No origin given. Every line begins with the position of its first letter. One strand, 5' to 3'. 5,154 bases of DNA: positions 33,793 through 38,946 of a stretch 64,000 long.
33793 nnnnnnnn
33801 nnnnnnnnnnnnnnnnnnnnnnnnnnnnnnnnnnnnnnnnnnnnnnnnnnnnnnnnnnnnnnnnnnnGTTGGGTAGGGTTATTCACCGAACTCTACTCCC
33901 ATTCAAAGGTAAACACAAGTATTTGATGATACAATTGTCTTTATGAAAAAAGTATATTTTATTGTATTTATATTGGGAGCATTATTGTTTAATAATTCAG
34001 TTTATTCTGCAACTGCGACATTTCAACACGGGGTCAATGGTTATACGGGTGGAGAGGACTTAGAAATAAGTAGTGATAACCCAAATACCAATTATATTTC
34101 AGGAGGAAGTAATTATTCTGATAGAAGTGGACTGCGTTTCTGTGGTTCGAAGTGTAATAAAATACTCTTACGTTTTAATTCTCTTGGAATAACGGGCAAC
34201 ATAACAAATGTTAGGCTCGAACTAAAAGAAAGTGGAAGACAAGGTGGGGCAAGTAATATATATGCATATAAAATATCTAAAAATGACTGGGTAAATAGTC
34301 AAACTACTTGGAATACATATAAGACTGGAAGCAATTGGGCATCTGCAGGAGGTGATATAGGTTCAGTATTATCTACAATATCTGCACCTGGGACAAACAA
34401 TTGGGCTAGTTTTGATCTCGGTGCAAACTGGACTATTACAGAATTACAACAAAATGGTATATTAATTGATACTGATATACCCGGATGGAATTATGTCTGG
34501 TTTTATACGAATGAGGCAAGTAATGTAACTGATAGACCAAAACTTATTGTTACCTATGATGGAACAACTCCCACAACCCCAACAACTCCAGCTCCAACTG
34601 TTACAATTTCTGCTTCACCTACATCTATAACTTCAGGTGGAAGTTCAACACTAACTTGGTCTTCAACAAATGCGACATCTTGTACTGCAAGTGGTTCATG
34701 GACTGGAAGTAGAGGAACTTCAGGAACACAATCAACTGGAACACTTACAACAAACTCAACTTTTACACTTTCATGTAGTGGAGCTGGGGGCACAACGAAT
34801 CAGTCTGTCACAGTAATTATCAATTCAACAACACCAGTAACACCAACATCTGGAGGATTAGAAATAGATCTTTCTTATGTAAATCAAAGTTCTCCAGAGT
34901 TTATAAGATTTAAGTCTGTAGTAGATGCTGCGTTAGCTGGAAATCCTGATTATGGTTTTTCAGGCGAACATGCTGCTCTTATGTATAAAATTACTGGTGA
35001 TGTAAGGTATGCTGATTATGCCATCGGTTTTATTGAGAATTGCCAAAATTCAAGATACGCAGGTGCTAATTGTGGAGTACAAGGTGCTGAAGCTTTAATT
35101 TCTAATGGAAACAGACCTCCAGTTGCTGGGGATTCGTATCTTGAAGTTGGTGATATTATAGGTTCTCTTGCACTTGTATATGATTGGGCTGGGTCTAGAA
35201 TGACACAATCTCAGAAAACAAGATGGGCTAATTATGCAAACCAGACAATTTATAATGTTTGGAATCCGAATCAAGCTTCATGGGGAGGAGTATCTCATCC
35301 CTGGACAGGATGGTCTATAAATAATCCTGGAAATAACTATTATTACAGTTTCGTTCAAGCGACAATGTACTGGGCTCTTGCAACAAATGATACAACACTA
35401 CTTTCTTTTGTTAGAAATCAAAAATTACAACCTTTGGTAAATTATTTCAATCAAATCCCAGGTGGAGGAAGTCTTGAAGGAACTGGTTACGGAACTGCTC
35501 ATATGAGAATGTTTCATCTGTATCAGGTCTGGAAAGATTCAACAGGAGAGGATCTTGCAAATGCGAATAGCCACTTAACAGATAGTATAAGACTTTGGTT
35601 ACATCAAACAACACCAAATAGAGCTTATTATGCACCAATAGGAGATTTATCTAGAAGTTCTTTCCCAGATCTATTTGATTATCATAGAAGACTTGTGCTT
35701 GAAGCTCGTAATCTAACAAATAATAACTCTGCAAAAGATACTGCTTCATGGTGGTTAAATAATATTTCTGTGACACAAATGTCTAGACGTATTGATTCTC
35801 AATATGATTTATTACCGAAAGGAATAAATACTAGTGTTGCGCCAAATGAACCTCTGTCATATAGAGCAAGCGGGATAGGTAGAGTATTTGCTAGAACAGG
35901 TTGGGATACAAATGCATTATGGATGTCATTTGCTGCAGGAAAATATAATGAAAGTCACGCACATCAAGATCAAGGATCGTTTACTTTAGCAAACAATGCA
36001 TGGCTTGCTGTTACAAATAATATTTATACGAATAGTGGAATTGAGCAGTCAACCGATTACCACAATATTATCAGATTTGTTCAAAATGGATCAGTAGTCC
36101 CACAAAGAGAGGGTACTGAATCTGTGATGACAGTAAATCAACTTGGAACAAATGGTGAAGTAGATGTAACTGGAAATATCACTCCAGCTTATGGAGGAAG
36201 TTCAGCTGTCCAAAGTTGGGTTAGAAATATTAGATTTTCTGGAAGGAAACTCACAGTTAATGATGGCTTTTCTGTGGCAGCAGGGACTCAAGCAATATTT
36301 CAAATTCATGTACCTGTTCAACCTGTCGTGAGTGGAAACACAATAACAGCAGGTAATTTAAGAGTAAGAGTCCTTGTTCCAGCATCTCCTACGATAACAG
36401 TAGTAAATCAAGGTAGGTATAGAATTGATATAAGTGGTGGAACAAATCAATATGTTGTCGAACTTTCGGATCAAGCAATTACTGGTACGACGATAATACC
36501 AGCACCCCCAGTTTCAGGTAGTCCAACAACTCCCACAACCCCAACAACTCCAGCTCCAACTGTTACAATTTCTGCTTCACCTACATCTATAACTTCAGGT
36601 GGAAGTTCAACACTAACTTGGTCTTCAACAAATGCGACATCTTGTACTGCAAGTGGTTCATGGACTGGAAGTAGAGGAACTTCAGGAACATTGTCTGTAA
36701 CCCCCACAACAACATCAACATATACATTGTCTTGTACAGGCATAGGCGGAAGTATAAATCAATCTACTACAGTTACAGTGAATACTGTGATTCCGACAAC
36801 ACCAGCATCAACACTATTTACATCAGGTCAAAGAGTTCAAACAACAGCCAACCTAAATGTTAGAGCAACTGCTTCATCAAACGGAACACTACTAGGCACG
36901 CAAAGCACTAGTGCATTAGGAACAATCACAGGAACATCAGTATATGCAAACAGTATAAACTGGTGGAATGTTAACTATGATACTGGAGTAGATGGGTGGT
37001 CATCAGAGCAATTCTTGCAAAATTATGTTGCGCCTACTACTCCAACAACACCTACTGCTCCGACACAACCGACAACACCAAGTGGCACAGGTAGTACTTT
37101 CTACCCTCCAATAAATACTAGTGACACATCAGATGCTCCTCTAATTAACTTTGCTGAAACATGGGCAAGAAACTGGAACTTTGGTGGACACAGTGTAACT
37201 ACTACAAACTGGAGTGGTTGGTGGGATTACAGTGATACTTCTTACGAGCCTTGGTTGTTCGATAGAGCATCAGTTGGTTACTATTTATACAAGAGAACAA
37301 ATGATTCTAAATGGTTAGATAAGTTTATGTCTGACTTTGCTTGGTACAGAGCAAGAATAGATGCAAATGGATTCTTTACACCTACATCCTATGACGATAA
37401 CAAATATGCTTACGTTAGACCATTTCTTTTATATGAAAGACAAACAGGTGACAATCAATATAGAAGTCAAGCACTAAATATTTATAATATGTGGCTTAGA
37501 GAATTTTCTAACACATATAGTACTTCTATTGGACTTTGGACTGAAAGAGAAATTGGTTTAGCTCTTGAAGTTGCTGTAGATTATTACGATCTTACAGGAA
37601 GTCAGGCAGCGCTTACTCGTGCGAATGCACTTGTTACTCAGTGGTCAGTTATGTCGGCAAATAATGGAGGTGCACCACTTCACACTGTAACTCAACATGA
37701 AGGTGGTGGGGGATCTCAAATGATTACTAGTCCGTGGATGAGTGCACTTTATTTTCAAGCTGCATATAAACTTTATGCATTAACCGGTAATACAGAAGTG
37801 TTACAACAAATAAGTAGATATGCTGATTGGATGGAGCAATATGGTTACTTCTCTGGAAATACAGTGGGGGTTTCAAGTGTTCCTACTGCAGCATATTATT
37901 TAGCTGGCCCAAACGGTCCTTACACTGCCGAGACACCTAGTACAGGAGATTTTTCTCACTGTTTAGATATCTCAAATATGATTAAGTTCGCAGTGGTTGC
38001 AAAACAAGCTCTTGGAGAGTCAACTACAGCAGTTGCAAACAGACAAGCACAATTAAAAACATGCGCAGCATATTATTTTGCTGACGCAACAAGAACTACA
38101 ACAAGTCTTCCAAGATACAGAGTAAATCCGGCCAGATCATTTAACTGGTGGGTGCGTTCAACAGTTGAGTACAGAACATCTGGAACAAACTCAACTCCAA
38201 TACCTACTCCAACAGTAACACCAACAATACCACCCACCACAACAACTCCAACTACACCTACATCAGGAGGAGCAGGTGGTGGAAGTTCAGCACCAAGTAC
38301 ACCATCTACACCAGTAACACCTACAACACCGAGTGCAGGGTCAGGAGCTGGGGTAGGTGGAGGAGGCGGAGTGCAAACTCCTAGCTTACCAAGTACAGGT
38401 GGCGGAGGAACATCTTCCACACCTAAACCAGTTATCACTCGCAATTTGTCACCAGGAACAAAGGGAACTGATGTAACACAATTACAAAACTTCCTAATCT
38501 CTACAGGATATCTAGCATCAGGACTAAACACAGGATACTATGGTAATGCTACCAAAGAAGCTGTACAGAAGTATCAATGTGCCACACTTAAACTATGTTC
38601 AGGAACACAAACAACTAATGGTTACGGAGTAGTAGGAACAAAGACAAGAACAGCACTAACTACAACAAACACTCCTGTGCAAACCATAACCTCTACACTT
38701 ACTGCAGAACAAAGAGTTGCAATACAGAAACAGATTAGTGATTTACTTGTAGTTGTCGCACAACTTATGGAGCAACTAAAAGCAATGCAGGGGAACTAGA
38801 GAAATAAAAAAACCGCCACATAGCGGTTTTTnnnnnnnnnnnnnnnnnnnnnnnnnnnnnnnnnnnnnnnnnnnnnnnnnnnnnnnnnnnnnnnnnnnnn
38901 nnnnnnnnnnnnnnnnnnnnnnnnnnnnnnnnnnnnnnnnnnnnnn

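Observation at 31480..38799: Shared C-terminal amphipathic helix on both giant surface proteins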

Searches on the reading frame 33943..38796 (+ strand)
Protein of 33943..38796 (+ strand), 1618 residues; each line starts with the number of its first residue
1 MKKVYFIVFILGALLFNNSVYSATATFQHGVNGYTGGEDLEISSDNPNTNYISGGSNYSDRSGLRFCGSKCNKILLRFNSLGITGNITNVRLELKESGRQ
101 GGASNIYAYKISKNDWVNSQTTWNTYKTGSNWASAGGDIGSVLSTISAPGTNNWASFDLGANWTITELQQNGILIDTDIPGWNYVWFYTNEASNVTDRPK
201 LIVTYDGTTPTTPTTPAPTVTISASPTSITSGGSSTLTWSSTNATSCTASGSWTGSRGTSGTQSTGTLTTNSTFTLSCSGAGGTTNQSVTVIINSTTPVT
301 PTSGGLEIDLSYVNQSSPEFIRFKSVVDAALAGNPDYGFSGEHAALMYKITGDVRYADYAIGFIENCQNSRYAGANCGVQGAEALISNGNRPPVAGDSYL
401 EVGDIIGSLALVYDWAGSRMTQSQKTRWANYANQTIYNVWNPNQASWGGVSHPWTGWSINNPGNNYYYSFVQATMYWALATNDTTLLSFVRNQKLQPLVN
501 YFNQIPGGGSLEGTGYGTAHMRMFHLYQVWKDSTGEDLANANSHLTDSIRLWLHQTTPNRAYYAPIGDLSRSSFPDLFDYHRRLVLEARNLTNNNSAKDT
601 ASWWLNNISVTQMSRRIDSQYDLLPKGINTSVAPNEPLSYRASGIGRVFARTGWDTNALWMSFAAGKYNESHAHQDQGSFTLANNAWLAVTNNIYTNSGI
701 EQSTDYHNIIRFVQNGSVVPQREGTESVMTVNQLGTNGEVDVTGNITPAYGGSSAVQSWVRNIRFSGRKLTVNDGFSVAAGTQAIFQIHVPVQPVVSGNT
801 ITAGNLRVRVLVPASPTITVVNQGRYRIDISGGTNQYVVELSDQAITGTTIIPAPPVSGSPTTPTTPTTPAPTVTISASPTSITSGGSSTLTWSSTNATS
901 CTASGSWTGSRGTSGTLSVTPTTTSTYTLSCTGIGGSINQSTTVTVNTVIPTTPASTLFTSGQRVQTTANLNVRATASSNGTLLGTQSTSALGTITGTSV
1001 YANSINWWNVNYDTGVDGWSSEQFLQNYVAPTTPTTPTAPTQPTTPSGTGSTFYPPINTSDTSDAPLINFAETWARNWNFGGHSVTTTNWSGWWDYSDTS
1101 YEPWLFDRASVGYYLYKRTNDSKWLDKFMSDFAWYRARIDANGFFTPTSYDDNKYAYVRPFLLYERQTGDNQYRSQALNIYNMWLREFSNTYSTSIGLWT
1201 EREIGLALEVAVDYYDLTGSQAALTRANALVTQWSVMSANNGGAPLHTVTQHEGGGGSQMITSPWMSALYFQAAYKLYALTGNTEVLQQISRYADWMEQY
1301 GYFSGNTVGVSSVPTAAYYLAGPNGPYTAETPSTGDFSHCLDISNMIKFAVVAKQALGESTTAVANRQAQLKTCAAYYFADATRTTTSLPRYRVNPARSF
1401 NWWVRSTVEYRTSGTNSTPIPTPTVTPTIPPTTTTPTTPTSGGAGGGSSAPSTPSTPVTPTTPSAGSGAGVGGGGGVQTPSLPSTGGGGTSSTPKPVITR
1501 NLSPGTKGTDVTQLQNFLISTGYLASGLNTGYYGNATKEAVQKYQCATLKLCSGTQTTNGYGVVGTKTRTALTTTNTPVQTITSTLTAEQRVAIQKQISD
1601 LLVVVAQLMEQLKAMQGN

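Call 6: search_protein_families(library=pfam, proteins=[window:33943-38796:+], max_evalue=0.01)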
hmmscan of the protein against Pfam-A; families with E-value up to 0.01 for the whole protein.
window:33943-38796:+ (1618 aa): 3 families
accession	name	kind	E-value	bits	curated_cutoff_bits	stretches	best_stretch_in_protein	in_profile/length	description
PF01471.23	PG_binding_1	-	1.2e-07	32.2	23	1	1508-1545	2-38/57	Putative peptidoglycan binding domain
PF07944.18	Beta-AFase-like_GH127_cat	-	0.00014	21.4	24.9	0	1270-1301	130-162/376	Beta-L-arabinofuranosidase, GH127 catalytic domain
PF06848.17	Disaggr_repeat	-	0.00077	19.6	33.9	0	163-203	139-179/179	Disaggregatase related repeat domain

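Call 22: search_protein_families(library=ncbifam, proteins=[window:33943-38796:+], max_evalue=10)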
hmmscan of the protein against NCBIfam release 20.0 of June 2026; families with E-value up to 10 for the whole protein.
window:33943-38796:+ (1618 aa): 1 family
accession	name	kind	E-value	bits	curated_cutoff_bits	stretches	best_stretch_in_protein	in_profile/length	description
NF045571.1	HepHepsulflyase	equivalog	1e-05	23.7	600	1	635-698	368-433/774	heparin/heparin-sulfate lyase HepB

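Call 60: list_cluster_members(proteins=[P0002, P0003, P0121, P0122, P0123, P0124, P0125, P0126, P0127, window:33943-38796:+])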
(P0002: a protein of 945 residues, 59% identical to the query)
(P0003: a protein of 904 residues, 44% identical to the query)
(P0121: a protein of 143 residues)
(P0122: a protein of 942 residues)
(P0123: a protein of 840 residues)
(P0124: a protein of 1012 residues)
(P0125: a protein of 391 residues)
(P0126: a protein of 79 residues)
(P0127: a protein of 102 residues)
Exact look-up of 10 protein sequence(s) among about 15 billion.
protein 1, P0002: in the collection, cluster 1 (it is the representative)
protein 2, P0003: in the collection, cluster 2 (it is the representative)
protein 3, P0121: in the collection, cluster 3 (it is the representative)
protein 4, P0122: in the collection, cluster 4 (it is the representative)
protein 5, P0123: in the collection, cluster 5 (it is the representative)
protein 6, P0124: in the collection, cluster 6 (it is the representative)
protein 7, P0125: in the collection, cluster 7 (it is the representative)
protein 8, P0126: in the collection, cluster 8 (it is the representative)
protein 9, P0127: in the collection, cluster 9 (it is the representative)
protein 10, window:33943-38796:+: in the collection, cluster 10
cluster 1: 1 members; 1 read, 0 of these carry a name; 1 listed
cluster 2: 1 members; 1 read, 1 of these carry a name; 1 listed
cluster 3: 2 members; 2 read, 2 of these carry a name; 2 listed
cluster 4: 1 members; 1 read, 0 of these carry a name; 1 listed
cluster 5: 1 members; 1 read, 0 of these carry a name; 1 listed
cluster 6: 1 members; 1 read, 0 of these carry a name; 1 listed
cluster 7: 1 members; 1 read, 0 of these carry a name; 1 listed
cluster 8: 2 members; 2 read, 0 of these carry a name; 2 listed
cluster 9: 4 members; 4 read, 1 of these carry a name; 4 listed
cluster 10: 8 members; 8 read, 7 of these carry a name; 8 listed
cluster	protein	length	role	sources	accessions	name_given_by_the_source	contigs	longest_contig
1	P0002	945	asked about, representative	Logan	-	-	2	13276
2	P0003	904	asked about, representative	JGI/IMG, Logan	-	hypothetical protein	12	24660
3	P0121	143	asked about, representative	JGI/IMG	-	hypothetical protein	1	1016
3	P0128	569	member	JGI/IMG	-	hypothetical protein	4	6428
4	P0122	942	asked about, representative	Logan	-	-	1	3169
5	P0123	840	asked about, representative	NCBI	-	-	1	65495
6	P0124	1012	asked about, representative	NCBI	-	-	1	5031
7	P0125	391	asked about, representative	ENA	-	-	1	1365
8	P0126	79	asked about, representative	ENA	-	-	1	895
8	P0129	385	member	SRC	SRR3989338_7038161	-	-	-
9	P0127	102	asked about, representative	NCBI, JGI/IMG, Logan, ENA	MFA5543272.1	MAG: hypothetical protein WDA47_05825 [Bacilli bacterium] | type II secretory pathway pseudopilin PulG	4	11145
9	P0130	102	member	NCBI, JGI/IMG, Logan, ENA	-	-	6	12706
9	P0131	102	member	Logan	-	-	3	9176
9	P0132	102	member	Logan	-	-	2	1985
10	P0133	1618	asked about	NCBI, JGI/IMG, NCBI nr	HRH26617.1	MAG TPA: peptidoglycan-binding protein [Parcubacteria group bacterium] | hypothetical protein | peptidoglycan-binding protein [Parcubacteria group bacterium]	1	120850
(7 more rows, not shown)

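Call 65: search_protein_families(library=pfam, proteins=[P0128], max_evalue=0.001)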
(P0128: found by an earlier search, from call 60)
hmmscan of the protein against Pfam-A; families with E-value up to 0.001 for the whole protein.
P0128 (569 aa): 0 families

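Call 73: search_protein_families(library=pfam, proteins=[P0129], max_evalue=0.001)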
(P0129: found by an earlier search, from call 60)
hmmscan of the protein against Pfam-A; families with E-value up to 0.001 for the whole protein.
P0129 (385 aa): 3 families
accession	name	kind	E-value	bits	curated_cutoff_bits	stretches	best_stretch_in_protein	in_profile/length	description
PF00801.26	PKD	-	2e-10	40.9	23.5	1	170-237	3-61/80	PKD domain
PF01471.23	PG_binding_1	-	2e-09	37.9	23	1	111-159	2-56/57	Putative peptidoglycan binding domain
PF18911.6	PKD_4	-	2.1e-09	37.7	27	1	192-240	32-67/85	PKD domain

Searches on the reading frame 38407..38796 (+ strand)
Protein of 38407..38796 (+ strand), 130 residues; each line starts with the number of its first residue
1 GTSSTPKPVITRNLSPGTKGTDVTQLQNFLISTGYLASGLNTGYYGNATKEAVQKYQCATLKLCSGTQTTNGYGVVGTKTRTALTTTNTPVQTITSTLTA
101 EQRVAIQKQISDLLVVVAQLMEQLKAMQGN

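Call 22: search_protein_families(library=ncbifam, proteins=[window:38407-38796:+], max_evalue=10)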
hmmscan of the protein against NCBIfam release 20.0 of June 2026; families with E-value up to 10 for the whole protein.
window:38407-38796:+ (130 aa): 5 families
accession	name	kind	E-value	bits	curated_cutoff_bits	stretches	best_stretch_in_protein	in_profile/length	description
TIGR02869.1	spore_SleB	equivalog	3e-06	27.3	236.5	1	13-97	6-81/201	spore cortex-lytic enzyme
TIGR03979.1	His_Ser_Rich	equivalog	0.0092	16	121.65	1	22-70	133-180/190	His-Xaa-Ser repeat protein HxsA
NF052335.1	PdgHdaseHSB129560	equivalog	0.014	14.7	500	1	14-89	200-266/330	peptidoglycan hydrolase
NF052377.1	lmo1851_S41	exception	0.029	13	725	1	12-93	382-462/468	lmo1851 family serine protease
NF038080.1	PG_bind_siph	domain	0.064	13.6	55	1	14-84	7-74/76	peptidoglycan-binding protein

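Call 48: find_homologous_proteins(query=window:38422-38796:+, max_evalue=0.001)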
Query window:38422-38796:+: 9 candidates shared short words with the query, none scored E <= 0.001.

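Call 58: predict_structure(alignment_id=A5)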
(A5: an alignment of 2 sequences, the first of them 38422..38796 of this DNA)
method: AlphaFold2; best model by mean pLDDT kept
length: 125 residues; sequences in the alignment: 2
mean_pLDDT: 49.6   pTM: 0.27
mean pLDDT of the five models: 49.6, 48.3, 48.2, 44.9, 43.6
residues with pLDDT >= 90: 12; 70-90: 18; 50-70: 14; < 50: 81
segments of 3 or more residues with pLDDT < 50: 1-18, 29-90
pLDDT, mean of each block of 10 residues (from residue 1): 31 42 53 42 38 33 32 29 33 71 90 89 68
secondary structure, 60 per line:
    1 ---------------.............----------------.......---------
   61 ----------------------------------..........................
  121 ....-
elements in order: H16-28 H45-51 H95-124
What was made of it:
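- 38695..38796 (+): Type-B C-terminal tail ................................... The AF2 helix spans model residues 95-124 with pLDDT ~90 (call 58).
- Tried and rejected: The PG_binding_1 part was poor because the alignment had two sequences (call 58).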

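Call 67: search_protein_families(library=pfam, proteins=[window:38422-38796:+], max_evalue=10)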
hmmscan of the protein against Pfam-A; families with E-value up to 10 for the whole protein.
window:38422-38796:+ (125 aa): 1 family
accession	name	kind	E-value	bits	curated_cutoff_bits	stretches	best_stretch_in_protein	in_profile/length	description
PF01471.23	PG_binding_1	-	8.2e-09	36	23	1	15-52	2-38/57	Putative peptidoglycan binding domain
